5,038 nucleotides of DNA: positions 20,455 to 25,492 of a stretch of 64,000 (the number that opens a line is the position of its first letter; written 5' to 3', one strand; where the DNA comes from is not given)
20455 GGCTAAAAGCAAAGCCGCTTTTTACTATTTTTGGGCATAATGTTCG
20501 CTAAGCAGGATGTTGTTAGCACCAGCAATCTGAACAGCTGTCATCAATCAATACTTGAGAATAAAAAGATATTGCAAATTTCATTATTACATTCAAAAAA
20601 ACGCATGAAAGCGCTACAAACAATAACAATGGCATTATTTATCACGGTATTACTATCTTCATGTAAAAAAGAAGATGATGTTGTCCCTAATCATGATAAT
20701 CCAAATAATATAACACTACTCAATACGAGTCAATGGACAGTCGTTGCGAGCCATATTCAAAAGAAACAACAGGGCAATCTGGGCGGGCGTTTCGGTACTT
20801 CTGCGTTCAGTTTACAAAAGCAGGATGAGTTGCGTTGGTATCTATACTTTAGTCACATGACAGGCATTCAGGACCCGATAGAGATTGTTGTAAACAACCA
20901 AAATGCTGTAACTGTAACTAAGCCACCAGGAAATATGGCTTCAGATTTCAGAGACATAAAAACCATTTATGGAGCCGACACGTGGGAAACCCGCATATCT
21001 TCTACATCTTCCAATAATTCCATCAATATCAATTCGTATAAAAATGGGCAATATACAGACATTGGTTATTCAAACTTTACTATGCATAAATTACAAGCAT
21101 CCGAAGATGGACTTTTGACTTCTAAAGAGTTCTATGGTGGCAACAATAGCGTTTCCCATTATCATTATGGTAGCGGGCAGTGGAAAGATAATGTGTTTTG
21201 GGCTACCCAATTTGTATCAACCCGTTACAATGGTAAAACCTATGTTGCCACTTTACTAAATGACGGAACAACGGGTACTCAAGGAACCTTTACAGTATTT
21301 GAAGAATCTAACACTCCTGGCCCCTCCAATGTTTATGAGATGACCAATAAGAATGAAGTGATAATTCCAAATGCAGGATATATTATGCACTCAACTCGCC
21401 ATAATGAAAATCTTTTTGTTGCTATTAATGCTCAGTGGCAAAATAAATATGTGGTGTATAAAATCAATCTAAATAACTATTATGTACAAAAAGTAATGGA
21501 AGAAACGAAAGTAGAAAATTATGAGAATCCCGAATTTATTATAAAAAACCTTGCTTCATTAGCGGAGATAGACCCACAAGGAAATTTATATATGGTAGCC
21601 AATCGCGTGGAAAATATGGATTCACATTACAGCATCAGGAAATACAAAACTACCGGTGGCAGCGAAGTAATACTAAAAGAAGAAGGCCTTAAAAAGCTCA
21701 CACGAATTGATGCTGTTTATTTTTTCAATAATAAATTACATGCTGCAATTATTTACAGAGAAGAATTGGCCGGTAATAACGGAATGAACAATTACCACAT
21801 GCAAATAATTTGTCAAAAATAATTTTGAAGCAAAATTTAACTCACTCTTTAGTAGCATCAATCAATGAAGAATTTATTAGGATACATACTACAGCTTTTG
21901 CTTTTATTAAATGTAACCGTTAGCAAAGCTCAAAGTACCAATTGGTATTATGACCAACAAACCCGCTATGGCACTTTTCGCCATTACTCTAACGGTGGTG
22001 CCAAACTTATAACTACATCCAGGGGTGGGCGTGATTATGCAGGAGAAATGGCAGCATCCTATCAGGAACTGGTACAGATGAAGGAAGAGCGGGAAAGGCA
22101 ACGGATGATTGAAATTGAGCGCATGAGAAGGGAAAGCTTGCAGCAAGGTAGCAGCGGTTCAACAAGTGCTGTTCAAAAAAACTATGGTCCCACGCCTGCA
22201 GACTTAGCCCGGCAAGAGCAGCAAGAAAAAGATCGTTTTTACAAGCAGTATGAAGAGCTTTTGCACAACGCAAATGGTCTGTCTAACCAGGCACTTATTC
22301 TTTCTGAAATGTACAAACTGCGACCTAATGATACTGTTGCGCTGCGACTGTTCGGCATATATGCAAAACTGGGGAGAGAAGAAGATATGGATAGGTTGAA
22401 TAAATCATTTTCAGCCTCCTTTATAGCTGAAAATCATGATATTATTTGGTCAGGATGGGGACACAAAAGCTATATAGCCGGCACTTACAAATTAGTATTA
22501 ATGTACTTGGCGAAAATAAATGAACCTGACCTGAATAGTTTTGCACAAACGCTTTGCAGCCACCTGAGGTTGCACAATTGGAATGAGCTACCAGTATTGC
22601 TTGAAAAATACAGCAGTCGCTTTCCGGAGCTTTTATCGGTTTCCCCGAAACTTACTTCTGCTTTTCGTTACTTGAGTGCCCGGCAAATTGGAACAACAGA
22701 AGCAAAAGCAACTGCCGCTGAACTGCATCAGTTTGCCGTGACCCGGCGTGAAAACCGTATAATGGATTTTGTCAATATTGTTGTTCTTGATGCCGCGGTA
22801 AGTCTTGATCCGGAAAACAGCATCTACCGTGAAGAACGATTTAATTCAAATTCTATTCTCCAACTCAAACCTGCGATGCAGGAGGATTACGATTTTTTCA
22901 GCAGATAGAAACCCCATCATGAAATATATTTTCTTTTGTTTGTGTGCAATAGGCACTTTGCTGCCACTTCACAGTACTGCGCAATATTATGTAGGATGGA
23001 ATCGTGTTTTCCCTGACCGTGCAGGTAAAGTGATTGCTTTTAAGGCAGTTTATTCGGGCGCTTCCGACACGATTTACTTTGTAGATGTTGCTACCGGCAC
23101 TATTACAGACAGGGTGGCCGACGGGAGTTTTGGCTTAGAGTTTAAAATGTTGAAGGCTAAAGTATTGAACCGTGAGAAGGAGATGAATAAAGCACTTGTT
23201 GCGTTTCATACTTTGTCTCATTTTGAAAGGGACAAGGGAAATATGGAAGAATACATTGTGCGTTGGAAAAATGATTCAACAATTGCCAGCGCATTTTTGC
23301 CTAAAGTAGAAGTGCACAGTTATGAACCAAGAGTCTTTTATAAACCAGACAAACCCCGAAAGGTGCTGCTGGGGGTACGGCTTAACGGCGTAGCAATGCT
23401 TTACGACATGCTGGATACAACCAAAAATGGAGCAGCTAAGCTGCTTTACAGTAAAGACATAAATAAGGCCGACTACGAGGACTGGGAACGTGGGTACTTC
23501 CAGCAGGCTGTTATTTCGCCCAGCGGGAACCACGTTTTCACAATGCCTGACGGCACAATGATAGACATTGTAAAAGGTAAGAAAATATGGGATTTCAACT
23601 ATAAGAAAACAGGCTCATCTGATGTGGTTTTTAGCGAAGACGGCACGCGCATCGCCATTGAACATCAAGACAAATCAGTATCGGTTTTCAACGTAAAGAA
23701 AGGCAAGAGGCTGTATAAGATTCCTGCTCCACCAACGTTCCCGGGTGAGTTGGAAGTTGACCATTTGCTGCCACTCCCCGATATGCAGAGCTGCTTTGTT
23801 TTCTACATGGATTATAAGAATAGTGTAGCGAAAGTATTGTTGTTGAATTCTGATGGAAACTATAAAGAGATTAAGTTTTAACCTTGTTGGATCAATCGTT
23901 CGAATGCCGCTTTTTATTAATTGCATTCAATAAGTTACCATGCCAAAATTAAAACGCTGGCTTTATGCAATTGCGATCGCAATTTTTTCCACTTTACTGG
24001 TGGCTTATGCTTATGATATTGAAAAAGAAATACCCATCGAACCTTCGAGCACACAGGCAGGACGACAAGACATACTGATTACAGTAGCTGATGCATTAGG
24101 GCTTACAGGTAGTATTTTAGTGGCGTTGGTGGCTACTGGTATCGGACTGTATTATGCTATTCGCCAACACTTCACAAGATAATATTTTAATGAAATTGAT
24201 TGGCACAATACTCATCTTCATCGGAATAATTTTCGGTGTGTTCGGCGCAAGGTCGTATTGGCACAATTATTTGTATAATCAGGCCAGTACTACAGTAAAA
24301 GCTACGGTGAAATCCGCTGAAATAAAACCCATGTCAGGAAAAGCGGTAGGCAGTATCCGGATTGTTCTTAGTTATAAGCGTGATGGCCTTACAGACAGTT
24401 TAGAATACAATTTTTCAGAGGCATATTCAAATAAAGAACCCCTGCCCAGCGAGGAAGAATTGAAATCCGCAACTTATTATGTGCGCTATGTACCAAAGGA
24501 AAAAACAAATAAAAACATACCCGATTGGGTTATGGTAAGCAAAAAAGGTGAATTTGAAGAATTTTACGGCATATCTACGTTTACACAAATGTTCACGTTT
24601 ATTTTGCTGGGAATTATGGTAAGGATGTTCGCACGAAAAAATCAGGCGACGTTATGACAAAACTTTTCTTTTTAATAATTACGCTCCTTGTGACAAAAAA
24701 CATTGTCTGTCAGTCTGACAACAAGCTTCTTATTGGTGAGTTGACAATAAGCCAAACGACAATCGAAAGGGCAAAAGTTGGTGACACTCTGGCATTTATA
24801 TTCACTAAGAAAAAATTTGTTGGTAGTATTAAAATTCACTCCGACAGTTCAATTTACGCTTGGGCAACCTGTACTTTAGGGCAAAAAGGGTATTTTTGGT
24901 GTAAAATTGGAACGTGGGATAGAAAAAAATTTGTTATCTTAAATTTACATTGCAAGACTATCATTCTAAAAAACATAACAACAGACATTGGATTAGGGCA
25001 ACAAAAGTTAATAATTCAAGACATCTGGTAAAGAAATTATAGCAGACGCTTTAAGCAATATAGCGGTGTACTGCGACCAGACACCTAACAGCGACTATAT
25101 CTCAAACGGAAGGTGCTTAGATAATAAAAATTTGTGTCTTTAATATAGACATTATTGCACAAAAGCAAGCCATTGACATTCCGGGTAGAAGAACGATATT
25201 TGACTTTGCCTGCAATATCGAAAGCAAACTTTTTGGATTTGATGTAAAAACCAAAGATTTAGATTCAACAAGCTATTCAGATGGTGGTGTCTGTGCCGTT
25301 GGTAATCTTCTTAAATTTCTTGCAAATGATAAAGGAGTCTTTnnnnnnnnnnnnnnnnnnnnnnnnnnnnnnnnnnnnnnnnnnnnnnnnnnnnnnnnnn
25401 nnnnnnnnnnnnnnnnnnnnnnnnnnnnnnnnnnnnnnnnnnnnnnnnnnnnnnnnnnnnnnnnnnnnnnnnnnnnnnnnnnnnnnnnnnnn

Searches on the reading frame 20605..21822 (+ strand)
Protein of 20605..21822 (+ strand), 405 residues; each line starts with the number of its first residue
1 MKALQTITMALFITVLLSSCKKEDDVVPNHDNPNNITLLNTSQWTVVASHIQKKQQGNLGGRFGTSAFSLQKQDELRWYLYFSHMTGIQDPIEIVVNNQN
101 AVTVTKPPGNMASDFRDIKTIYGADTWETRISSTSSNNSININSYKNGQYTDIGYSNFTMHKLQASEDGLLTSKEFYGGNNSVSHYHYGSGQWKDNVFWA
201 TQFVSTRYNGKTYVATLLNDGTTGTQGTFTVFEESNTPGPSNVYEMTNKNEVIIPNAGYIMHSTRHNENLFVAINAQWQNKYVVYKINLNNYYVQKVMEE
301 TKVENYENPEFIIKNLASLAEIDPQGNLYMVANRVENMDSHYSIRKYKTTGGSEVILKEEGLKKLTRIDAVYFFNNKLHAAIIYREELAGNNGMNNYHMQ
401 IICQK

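Call 6: search_protein_families(library=pfam, max_evalue=0.01, proteins=[window:20605-21822:+])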
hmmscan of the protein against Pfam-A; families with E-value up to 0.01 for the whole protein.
window:20605-21822:+ (405 aa): 0 families

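Call 7: search_protein_families(library=ncbifam, max_evalue=0.01, proteins=[window:20605-21822:+])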
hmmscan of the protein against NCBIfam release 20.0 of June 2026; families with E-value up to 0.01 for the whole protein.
window:20605-21822:+ (405 aa): 0 families

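Call 46: search_protein_families(library=padloc, max_evalue=0.01, proteins=[window:20605-21822:+])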
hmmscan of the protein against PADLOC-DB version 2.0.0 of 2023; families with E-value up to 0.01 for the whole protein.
window:20605-21822:+ (405 aa): 0 families

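Call 47: search_protein_families(library=pfam, max_evalue=10, proteins=[window:20605-21822:+])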
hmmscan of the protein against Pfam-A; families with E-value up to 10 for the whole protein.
window:20605-21822:+ (405 aa): 0 families

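Call 74: search_protein_representatives(protein=window:20605-21819:+)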
Query: 405 residues. Proteins with E-value up to 0.001 (for the whole library): 23; up to 1e-10: 21; up to 1e-30: 15. The best 23 are listed.
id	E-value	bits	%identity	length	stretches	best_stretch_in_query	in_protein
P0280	3.8e-99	348.4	51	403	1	10-403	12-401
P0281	1.7e-71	257.4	59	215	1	1-217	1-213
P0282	4.4e-69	249.5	41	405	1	10-404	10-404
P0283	3.1e-67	243.4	40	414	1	2-405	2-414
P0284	4.7e-63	229.6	36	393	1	6-404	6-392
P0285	4.2e-57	210.0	61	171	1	226-403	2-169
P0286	4.9e-54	199.9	38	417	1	7-402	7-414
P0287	8.2e-54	199.2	40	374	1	40-405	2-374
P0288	1.9e-50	188.1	33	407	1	10-402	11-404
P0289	4.0e-40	154.1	33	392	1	11-396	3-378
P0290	3.6e-38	147.7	60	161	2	1-101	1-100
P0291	2.1e-37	145.1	59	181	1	9-126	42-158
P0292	5.6e-37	143.8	38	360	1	61-404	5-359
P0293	1.6e-36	142.3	34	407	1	20-403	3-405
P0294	8.5e-36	139.9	41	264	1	159-405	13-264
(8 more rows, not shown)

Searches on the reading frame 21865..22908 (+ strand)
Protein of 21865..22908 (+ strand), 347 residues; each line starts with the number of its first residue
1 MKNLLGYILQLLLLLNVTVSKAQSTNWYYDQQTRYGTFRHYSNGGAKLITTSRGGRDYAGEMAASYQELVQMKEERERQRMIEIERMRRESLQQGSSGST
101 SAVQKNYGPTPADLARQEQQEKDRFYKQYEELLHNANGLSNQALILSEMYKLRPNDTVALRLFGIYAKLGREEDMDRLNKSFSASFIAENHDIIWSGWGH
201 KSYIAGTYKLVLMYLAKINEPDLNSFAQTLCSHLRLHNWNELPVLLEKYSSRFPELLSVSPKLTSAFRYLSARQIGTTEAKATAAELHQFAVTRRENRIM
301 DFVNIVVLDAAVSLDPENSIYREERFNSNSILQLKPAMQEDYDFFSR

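Call 6: search_protein_families(library=pfam, max_evalue=0.01, proteins=[window:21865-22908:+])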
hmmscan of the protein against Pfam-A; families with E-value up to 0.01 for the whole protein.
window:21865-22908:+ (347 aa): 0 families

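Call 7: search_protein_families(library=ncbifam, max_evalue=0.01, proteins=[window:21865-22908:+])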
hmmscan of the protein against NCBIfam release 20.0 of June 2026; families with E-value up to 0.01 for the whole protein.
window:21865-22908:+ (347 aa): 0 families

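Call 46: search_protein_families(library=padloc, max_evalue=0.01, proteins=[window:21865-22908:+])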
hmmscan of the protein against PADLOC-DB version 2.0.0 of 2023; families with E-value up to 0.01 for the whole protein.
window:21865-22908:+ (347 aa): 1 family
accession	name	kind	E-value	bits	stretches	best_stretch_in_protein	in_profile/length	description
PDLC01505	Cmr1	-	0.00031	19.3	0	72-101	33-62/78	"CAS-III-B,CAS-III-C; effector_G7"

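Call 47: search_protein_families(library=pfam, max_evalue=10, proteins=[window:21865-22908:+])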
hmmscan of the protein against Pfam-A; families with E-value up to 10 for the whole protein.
window:21865-22908:+ (347 aa): 0 families

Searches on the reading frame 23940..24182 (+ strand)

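Call 6: search_protein_families(library=pfam, max_evalue=0.01, proteins=[window:23940-24182:+])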
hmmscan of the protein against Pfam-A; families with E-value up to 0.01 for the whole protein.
window:23940-24182:+ (80 aa): 1 family
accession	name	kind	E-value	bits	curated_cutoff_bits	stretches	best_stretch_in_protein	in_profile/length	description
PF11872.13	DUF3392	-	0.0071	17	31.3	0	4-32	13-41/105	Protein of unknown function (DUF3392)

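Call 7: search_protein_families(library=ncbifam, max_evalue=0.01, proteins=[window:23940-24182:+])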
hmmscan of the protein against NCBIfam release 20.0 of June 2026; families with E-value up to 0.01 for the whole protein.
window:23940-24182:+ (80 aa): 0 families

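Call 46: search_protein_families(library=padloc, max_evalue=0.01, proteins=[window:23940-24182:+])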
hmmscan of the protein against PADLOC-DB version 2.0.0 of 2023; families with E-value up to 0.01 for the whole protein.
window:23940-24182:+ (80 aa): 0 families

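Call 47: search_protein_families(library=pfam, max_evalue=10, proteins=[window:23940-24182:+])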
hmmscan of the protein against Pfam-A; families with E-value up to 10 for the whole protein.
window:23940-24182:+ (80 aa): 4 families
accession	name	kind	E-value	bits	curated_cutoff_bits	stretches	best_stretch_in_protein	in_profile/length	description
PF11872.13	DUF3392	-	0.0071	17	31.3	1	4-32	13-41/105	Protein of unknown function (DUF3392)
PF13491.11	FtsK_4TM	-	0.062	13.4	23.1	1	5-77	91-162/171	4TM region of DNA translocase FtsK/SpoIIIE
PF03707.21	MHYT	-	0.075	13.5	21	1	51-80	24-53/59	Bacterial signalling protein N terminal repeat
PF01618.21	MotA_ExbB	-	0.13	12.5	22.9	1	51-74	82-105/127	MotA/TolQ/ExbB proton channel family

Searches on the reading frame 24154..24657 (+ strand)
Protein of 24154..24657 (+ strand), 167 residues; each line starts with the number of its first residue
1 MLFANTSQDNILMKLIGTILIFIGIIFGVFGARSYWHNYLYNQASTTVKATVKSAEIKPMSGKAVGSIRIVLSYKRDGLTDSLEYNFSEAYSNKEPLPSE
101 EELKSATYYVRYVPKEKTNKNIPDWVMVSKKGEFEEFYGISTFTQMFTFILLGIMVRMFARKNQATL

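Call 6: search_protein_families(library=pfam, max_evalue=0.01, proteins=[window:24154-24657:+])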
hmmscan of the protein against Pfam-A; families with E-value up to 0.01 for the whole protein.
window:24154-24657:+ (167 aa): 0 families

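Call 7: search_protein_families(library=ncbifam, max_evalue=0.01, proteins=[window:24154-24657:+])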
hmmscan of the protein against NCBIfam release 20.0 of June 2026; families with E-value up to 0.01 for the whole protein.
window:24154-24657:+ (167 aa): 0 families

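Call 46: search_protein_families(library=padloc, max_evalue=0.01, proteins=[window:24154-24657:+])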
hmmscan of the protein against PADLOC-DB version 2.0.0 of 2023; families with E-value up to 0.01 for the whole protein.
window:24154-24657:+ (167 aa): 0 families

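Call 47: search_protein_families(library=pfam, max_evalue=10, proteins=[window:24154-24657:+])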
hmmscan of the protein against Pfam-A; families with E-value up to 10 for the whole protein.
window:24154-24657:+ (167 aa): 4 families
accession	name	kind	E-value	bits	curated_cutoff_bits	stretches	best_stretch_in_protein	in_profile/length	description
PF11381.13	DUF3185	-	0.052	13.9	25.3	1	14-34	1-21/59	Protein of unknown function (DUF3185)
PF00832.25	Ribosomal_L39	-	0.056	13.5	21.6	1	111-134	4-27/42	Ribosomal L39 protein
PF03672.18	UPF0154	-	0.06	13.7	27.1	1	19-42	3-26/60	Uncharacterised protein family (UPF0154)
PF02656.20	DUF202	-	0.09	13.7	23.4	1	6-37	33-64/68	Domain of unknown function (DUF202)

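Call 63: find_homologous_proteins(query=window:24154-24654:+, max_evalue=0.001)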
Query window:24154-24654:+ (167 aa): 37 proteins with E <= 0.001 among 70 candidates.
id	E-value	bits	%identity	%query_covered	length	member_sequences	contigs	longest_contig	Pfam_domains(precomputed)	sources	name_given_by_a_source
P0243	1.2e-94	333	99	93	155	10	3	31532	-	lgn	-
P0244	1.1e-60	222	69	78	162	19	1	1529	-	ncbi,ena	-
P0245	1.4e-56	209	62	84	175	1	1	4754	-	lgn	-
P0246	2.4e-56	208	61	91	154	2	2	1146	-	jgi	jgi:hypothetical protein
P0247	2.6e-56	208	63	83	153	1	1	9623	-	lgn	-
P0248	3.7e-56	208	66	78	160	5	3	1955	-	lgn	-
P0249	8.1e-56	206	66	83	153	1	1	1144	-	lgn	-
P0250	9.2e-56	206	65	92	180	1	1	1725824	-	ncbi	ncbi:hypothetical protein MASR2M47_45340 [Draconibacterium sp.]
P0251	8.0e-55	203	61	85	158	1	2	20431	-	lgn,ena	-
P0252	1.0e-54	203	60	93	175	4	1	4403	-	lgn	-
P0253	1.4e-54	202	59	91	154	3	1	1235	-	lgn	-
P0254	7.1e-54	200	57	91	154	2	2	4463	-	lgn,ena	-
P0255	2.0e-52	195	62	78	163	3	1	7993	-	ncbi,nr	ncbi:MAG: hypothetical protein IT250_12305 [Chitinophagaceae bacterium]|nr:hypothetical protein [Chi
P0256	8.5e-52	193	62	78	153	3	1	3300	-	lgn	-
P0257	8.7e-50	187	59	80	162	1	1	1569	-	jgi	jgi:hypothetical protein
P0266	7.5e-47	177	55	93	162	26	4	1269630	-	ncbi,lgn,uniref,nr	ncbi:hypothetical protein [Pedobacter flavus]|uniref:DUF3592 domain-containing protein n=1 Tax=Pedob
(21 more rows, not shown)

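Call 64: find_encoding_contigs(protein=P0243, flank=10000, max_places=3)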
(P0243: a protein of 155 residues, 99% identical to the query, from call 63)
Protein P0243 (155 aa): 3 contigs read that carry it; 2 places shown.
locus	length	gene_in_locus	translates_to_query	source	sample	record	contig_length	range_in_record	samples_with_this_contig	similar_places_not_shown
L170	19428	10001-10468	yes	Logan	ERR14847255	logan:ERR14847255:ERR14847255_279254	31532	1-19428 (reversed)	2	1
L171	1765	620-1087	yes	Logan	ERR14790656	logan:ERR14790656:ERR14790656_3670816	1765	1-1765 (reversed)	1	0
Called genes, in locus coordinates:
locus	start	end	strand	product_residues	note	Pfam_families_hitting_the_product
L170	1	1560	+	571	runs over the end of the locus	PF13385:Laminin_G_3, PF18962:Por_Secre_tail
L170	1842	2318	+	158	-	-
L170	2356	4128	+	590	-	PF10102:DUF2341 (weak), PF13385:Laminin_G_3, PF18962:Por_Secre_tail (weak)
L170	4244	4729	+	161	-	-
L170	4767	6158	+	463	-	PF10102:DUF2341 (weak), PF13385:Laminin_G_3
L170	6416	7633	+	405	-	-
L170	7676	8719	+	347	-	-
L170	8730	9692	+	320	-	-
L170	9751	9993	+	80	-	-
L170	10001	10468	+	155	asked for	-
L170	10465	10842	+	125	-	-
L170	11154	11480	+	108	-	-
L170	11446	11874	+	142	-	-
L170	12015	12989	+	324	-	-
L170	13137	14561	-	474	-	PF02812:ELFV_dehydrog_N, PF00208:ELFV_dehydrog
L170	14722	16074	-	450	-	PF02844:GARS_N, PF01071:GARS_A, PF02222:ATP-grasp (weak), PF02655:ATP-grasp_3 (weak), PF02786:CPSase_L_D2, PF02843:GARS_C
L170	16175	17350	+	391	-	PF28541:DUF8433, PF00119:ATP-synt_A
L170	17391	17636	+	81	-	PF00137:ATP-synt_C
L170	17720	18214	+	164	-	PF00430:ATP-synt_B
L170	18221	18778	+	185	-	PF00213:OSCP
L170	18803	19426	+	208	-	?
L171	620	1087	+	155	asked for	-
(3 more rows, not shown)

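Call 65: find_encoding_contigs(protein=P0266, flank=4000, max_places=2)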
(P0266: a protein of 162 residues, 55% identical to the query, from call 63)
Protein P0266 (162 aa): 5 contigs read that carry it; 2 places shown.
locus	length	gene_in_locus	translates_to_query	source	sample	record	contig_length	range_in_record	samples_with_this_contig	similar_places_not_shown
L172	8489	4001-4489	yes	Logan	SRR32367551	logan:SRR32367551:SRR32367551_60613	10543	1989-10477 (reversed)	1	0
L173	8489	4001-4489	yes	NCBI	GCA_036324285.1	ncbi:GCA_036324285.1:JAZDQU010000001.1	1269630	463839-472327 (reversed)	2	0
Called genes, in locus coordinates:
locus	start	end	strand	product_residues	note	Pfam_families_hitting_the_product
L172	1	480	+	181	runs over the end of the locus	?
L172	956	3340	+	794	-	-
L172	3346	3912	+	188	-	-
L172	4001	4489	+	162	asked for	-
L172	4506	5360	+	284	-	-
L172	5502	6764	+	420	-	-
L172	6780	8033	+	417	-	-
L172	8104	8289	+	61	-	-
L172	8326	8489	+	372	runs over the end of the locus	-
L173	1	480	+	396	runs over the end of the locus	-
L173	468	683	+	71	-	-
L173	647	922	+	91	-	-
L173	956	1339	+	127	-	-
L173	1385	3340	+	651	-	-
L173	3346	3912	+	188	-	-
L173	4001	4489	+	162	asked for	-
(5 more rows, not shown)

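Call 75: find_encoding_contigs(protein=P0251, flank=8000, max_places=2)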
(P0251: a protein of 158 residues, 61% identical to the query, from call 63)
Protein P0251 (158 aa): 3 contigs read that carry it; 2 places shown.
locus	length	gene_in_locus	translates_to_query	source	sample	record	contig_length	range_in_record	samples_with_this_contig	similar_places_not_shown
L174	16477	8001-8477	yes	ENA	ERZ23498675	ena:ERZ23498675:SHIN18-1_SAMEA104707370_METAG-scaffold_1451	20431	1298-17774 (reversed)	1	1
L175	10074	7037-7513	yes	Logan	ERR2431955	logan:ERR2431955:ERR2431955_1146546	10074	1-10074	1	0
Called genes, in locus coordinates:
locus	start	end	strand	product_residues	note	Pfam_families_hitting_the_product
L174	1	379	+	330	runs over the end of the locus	-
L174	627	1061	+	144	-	PF13518:HTH_28 (faint)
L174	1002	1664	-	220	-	PF00072:Response_reg, PF00196:GerE, PF08281:Sigma70_r4_2 (weak)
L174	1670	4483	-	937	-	PF07494:Reg_prop (faint), PF07730:HisKA_3, PF02518:HATPase_c (weak)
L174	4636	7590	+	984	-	PF18962:Por_Secre_tail (weak)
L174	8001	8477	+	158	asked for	-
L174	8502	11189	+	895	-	-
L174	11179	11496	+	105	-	-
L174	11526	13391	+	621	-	PF02493:MORN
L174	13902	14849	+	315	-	-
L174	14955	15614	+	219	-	-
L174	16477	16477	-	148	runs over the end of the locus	PF14534:DUF4440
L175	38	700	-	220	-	PF00072:Response_reg, PF00196:GerE, PF08281:Sigma70_r4_2 (weak)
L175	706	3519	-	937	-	PF07494:Reg_prop (faint), PF07730:HisKA_3, PF02518:HATPase_c (weak)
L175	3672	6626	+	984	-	PF18962:Por_Secre_tail (weak)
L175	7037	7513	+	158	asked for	-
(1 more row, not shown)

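Call 76: find_encoding_contigs(protein=P0247, flank=8000, max_places=2)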
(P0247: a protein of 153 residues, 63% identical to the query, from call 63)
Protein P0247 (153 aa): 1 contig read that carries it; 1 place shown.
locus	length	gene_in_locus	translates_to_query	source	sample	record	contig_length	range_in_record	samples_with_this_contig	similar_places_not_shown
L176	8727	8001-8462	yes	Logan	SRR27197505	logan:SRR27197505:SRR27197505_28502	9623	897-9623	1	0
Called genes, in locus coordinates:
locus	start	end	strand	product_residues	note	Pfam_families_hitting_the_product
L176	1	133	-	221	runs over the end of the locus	PF00440:TetR_N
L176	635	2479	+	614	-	PF07719:TPR_2 (faint), PF13181:TPR_8 (faint), PF13374:TPR_10 (faint), PF13424:TPR_12 (weak), PF00515:TPR_1 (weak), PF07730:HisKA_3, PF13581:HATPase_c_2 (weak), PF02518:HATPase_c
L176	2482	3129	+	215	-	PF00072:Response_reg, PF00196:GerE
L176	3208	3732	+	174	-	PF19765:DUF6252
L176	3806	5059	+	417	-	-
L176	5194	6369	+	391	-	-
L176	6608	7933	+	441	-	-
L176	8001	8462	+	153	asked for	-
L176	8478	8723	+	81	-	-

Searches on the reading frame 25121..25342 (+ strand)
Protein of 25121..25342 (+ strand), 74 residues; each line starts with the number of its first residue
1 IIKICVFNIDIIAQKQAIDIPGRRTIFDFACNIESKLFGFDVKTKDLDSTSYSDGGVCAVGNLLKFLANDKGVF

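Call 11: search_protein_families(library=pfam, max_evalue=10, proteins=[window:25121-25342:+])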
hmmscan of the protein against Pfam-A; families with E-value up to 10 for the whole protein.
window:25121-25342:+ (74 aa): 0 families
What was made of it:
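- On VapB/AbrB-type antitoxin (considered for ORF 25343-25669): Pfam gives nothing (call 11).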
